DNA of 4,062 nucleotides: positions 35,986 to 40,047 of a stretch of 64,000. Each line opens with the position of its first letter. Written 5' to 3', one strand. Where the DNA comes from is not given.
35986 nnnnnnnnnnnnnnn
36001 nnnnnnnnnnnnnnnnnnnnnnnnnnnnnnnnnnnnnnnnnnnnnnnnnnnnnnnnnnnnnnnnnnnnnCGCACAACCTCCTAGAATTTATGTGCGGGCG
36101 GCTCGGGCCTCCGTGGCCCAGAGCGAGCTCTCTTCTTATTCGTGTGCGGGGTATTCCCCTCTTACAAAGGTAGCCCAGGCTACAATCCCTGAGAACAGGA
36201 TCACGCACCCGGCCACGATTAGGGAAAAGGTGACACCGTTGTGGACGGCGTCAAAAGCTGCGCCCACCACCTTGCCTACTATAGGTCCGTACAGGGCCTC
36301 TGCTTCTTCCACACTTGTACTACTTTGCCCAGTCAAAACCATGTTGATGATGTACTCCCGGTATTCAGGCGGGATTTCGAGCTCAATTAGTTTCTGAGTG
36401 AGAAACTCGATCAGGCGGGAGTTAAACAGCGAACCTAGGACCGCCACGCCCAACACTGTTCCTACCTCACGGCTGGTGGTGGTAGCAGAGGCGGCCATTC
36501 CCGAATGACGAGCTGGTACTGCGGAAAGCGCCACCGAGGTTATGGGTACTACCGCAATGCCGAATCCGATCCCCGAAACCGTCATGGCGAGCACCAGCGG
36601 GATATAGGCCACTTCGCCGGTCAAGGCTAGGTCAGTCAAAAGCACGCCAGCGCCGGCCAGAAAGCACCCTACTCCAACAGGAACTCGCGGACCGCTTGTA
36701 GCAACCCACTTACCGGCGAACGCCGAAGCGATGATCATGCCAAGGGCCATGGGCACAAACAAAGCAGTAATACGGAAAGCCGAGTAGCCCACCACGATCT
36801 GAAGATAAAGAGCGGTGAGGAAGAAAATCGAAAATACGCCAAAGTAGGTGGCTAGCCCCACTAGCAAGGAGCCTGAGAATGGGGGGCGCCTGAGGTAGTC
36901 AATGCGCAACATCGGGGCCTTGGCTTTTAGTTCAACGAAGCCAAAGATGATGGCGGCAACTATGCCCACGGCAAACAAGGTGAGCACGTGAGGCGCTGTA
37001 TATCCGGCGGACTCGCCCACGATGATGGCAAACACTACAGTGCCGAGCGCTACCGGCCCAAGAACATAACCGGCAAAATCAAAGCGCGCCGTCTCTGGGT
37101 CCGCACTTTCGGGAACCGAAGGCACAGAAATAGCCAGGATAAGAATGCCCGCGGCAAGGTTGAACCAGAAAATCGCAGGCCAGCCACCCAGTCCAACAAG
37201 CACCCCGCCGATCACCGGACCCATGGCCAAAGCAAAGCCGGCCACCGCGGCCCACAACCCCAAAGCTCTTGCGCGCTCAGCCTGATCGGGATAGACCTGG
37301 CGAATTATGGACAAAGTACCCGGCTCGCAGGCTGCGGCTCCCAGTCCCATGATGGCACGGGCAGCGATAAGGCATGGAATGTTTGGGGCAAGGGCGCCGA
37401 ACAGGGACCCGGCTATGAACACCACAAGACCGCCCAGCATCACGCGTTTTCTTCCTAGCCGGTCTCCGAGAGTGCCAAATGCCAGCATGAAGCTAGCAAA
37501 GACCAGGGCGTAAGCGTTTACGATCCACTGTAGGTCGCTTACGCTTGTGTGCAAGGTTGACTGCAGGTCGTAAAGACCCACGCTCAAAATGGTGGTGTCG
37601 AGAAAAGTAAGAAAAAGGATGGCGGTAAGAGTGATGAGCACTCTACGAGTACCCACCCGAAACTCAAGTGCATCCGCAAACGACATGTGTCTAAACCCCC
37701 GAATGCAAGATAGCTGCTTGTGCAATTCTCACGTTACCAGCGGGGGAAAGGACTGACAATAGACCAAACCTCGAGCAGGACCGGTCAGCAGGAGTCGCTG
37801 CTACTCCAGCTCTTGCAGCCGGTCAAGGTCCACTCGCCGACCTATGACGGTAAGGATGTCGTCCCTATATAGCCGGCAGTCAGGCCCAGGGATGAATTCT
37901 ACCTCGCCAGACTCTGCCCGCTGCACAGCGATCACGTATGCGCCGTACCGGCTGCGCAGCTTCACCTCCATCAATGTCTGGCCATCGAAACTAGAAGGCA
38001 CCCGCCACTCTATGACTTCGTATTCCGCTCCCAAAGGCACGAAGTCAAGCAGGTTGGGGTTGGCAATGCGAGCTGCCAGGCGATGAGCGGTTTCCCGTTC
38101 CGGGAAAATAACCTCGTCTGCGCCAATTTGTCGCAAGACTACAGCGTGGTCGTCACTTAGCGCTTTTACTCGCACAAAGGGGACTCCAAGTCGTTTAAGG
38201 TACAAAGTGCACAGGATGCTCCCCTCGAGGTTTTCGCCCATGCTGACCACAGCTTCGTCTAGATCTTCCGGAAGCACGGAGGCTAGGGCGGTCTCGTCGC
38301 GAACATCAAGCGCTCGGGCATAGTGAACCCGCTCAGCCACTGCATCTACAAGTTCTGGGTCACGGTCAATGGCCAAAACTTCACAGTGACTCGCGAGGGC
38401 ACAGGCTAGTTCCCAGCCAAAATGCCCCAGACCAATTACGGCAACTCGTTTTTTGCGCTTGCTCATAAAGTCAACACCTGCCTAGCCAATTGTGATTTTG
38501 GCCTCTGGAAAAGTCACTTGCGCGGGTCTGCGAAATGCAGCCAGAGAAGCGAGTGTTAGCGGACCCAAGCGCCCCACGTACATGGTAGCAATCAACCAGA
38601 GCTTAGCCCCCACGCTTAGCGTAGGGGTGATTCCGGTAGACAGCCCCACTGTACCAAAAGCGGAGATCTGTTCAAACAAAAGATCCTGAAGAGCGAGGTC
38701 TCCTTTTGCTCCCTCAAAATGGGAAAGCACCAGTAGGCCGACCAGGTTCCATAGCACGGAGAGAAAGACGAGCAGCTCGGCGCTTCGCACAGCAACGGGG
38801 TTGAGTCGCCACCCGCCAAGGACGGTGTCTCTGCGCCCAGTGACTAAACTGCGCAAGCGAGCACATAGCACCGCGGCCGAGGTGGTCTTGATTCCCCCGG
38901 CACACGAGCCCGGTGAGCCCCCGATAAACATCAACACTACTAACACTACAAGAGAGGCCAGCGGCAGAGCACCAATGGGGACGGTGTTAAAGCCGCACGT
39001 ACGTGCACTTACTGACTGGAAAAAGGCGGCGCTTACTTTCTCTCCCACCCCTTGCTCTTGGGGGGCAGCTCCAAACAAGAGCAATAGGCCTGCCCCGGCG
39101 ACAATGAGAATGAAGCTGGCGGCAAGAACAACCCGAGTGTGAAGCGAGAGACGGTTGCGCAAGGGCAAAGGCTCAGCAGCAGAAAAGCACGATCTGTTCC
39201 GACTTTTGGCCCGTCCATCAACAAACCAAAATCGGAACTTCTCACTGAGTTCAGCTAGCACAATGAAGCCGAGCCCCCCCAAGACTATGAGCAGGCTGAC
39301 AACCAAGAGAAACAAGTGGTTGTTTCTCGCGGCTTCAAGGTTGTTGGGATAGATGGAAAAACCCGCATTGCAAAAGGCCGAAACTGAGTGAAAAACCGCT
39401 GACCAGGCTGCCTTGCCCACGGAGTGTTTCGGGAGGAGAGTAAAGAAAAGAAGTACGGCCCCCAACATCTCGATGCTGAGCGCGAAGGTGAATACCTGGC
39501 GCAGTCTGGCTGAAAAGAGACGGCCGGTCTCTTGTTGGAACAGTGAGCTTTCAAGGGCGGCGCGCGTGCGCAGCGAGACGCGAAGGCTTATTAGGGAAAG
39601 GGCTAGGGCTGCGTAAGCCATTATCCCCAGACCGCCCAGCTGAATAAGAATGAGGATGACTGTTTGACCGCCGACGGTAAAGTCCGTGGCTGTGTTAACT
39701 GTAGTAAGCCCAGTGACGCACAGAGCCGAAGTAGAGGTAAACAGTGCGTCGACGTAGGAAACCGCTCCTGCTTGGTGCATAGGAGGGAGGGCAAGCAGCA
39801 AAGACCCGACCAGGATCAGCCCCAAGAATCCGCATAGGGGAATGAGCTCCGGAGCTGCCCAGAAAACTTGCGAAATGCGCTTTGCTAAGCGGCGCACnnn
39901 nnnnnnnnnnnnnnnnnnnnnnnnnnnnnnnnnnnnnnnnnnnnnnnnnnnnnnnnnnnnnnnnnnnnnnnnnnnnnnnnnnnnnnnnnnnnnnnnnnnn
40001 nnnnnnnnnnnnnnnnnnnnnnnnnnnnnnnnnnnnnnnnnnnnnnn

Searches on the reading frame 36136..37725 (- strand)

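Call 74: search_protein_families(library=ncbifam, proteins=[window:36136-37725:-], max_evalue=1e-10)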
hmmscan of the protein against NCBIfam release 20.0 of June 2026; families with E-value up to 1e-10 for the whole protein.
window:36136-37725:- (529 aa): 35 families (the best 25 are shown)
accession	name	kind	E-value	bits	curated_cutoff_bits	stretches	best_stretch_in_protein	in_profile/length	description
TIGR00711.1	efflux_EmrB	subfamily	2.2e-62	211.4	230.2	1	29-448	3-421/485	DHA2 family efflux MFS transporter permease subunit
NF011571.1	PRK14995.1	subfamily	1e-53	182.9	701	1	35-520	10-489/493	SmvA family efflux MFS transporter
NF033896.2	MFS_LfrA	equivalog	1.6e-48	165.6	825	1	31-436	23-426/504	efflux MFS transporter LfrA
NF000025.1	MFS_efflux_tcmA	exception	2.1e-45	155.5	999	1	29-519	27-515/538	tetracenomycin C efflux MFS transporter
NF012169.0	qepA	equivalog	9.9e-43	146.5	1075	1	20-433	10-421/511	fluoroquinolone efflux MFS transporter QepA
NF000089.1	qac_MFS_AB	exception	1.5e-41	142.8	900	1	29-435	20-426/514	QacA/B family quaternary ammonium compound efflux MFS transporter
NF012180.1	tet_MFS_43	exception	8.5e-38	130.6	999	1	30-435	23-428/484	tetracycline efflux MFS transporter Tet(43)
NF007799.0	PRK10504.1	subfamily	3.8e-34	118.4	426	1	30-434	12-413/471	multidrug transporter subunit MdtD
TIGR00710.1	efflux_Bcr_CflA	subfamily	8.3e-30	104.5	200.9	1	28-305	5-264/385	Bcr/CflA family efflux MFS transporter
NF000031.1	MFS_efflux_LmrA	exception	2.3e-28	99.1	850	1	26-433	28-436/484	lincomycin efflux MFS transporter Lmr(A)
NF000218.1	FexA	exception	2.8e-28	98.8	900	1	23-437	16-432/475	chloramphenicol/florfenicol efflux MFS transporter FexA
NF040856.1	FexB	exception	6.5e-28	97.7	950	1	56-437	42-423/469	chloramphenicol/florfenicol efflux MFS transporter FexB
NF000095.1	tet_MFS_OtrB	exception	3e-26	92.1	999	1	30-472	25-485/563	oxytetracycline resistance efflux MFS transporter OtrB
NF000060.1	MFS_efflux_LmrB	exception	4e-25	88.6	800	1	29-435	18-424/479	lincomycin efflux MFS transporter Lmr(B)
TIGR00880.1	2_A_01_02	superfamily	6.4e-25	87.9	131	1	69-206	4-140/141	multidrug resistance protein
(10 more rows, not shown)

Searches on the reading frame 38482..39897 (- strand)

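Call 74: search_protein_families(library=ncbifam, proteins=[window:38482-39897:-], max_evalue=1e-10)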
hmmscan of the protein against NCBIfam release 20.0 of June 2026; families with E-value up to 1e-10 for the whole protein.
window:38482-39897:- (471 aa): 2 families
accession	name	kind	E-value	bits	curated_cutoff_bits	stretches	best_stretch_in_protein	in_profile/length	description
TIGR00933.1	2a38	subfamily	5.7e-90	302.2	331.15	1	34-443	1-391/391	TrkH family potassium uptake protein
TIGR00934.2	2a38euk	subfamily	3.9e-23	81.7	441.9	1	163-450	524-826/834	TRK family potassium/sodium uptake transporter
